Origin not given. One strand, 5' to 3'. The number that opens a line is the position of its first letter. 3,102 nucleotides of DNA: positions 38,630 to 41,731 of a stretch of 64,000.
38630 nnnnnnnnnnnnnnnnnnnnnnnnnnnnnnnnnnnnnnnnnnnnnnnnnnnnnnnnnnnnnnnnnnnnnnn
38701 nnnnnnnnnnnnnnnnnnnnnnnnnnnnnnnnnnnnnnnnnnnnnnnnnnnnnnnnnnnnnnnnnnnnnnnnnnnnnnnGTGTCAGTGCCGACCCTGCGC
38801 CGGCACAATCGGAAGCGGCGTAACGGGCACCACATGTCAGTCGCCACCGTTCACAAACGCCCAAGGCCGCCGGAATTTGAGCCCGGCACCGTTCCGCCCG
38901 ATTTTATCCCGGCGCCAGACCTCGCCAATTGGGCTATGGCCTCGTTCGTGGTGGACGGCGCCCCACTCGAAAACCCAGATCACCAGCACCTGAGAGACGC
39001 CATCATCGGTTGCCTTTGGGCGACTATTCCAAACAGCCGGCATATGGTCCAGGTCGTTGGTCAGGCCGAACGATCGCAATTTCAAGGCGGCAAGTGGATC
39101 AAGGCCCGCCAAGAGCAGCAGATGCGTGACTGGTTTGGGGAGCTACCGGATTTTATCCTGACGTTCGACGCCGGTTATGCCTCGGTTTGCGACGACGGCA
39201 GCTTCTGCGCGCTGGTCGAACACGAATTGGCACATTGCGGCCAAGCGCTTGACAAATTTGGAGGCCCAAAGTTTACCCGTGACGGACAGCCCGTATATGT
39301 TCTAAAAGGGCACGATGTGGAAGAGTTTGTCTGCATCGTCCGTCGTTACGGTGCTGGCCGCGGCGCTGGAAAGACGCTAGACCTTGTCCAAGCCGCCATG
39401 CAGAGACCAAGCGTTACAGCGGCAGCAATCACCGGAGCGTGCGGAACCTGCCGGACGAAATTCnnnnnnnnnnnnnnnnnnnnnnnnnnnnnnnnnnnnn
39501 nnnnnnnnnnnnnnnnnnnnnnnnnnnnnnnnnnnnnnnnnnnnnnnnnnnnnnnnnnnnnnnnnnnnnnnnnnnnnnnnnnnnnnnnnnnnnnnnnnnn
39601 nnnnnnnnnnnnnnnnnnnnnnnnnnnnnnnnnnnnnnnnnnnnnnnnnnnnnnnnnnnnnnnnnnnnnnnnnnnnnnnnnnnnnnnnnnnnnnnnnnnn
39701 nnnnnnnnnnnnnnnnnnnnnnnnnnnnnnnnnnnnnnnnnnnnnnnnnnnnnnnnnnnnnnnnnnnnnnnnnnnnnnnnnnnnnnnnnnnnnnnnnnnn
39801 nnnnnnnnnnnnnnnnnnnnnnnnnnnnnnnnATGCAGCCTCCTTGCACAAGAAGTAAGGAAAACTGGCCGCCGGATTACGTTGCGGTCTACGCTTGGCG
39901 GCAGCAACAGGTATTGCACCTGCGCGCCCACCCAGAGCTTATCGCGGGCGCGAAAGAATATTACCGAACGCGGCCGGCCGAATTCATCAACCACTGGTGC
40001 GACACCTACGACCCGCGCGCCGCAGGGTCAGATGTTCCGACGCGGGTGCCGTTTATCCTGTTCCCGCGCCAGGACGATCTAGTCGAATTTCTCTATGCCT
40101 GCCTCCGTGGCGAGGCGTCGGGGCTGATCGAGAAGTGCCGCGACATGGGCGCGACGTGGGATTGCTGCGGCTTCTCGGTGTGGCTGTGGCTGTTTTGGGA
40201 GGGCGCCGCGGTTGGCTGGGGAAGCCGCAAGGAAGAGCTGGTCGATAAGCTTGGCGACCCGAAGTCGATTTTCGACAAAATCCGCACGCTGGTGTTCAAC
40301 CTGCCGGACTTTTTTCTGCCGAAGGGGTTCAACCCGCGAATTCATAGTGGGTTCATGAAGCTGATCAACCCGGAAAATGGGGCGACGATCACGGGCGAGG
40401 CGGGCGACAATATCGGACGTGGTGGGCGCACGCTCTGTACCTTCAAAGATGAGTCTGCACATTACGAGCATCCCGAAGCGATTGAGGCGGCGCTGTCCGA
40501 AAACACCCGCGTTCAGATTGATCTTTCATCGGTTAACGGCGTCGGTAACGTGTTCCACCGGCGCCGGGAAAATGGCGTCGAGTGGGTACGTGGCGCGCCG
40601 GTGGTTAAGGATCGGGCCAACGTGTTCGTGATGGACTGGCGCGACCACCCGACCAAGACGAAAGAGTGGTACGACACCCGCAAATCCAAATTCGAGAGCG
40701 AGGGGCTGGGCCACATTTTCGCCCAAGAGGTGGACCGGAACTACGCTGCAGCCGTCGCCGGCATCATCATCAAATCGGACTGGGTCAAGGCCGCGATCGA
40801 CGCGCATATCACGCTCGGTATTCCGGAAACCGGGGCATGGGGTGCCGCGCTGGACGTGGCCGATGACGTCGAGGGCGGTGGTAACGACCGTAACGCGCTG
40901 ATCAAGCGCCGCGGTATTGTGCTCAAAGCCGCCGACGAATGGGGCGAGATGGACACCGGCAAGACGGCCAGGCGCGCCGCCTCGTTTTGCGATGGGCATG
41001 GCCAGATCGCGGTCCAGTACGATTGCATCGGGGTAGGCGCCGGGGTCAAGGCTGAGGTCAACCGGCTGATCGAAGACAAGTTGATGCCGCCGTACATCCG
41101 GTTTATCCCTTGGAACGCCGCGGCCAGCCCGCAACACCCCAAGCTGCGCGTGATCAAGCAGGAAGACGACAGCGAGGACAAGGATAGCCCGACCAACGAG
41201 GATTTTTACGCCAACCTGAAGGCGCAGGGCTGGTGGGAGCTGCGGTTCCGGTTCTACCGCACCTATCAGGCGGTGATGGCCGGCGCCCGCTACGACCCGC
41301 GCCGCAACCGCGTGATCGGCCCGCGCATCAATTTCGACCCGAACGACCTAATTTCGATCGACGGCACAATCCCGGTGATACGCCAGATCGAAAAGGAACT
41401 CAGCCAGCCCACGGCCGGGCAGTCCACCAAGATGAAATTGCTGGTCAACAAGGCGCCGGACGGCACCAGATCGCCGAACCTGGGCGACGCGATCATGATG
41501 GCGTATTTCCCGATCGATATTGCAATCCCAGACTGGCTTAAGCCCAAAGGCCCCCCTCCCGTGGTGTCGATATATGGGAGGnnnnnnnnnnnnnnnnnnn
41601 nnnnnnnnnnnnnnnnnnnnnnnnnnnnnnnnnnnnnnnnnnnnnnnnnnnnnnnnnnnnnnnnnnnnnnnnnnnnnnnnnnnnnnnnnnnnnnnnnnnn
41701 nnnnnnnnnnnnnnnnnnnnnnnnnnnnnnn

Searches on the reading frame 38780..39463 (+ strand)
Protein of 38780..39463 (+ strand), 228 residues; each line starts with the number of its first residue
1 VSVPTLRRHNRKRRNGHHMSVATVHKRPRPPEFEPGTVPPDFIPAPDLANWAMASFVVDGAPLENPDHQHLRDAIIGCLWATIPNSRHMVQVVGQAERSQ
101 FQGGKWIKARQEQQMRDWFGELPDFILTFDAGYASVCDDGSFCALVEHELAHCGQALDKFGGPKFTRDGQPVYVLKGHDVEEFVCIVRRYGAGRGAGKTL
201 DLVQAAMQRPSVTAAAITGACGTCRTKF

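Call 74: search_protein_families(library=pfam, proteins=[window:38780-39463:+], max_evalue=0.01)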
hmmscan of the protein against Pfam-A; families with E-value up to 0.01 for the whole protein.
window:38780-39463:+ (228 aa): 1 family
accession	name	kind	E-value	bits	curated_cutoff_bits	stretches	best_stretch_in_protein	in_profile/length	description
PF18894.6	PhageMetallopep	-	3.7e-30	105.2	23.7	1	50-204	2-131/134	Putative phage metallopeptidase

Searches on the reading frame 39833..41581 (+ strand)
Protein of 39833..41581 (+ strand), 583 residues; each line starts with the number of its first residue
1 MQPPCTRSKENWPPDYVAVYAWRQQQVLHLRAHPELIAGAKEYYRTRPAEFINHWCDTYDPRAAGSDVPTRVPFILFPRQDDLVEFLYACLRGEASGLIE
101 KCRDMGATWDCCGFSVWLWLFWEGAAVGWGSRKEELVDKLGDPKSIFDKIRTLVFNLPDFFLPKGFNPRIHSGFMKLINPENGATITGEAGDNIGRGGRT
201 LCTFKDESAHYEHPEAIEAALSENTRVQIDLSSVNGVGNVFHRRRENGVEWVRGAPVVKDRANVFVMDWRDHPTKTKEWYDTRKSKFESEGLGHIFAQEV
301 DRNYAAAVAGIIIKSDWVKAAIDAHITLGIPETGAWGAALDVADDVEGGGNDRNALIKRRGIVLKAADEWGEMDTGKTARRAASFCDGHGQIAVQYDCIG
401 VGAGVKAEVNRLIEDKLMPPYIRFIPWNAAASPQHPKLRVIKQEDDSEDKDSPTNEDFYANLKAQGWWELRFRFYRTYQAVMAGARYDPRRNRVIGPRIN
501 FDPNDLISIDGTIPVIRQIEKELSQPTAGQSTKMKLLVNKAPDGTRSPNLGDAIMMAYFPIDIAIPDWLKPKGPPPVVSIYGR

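Call 13: search_protein_families(library=phrogs, proteins=[window:39833-41581:+], max_evalue=0.001)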
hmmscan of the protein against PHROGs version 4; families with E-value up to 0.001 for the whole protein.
window:39833-41581:+ (583 aa): 2 families
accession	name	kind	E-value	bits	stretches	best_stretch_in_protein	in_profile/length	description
phrog_5989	-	head and packaging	1.8e-15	57.9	1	49-283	122-317/347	terminase large subunit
phrog_2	-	head and packaging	1.2e-13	51.8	1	19-561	233-592/807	terminase large subunit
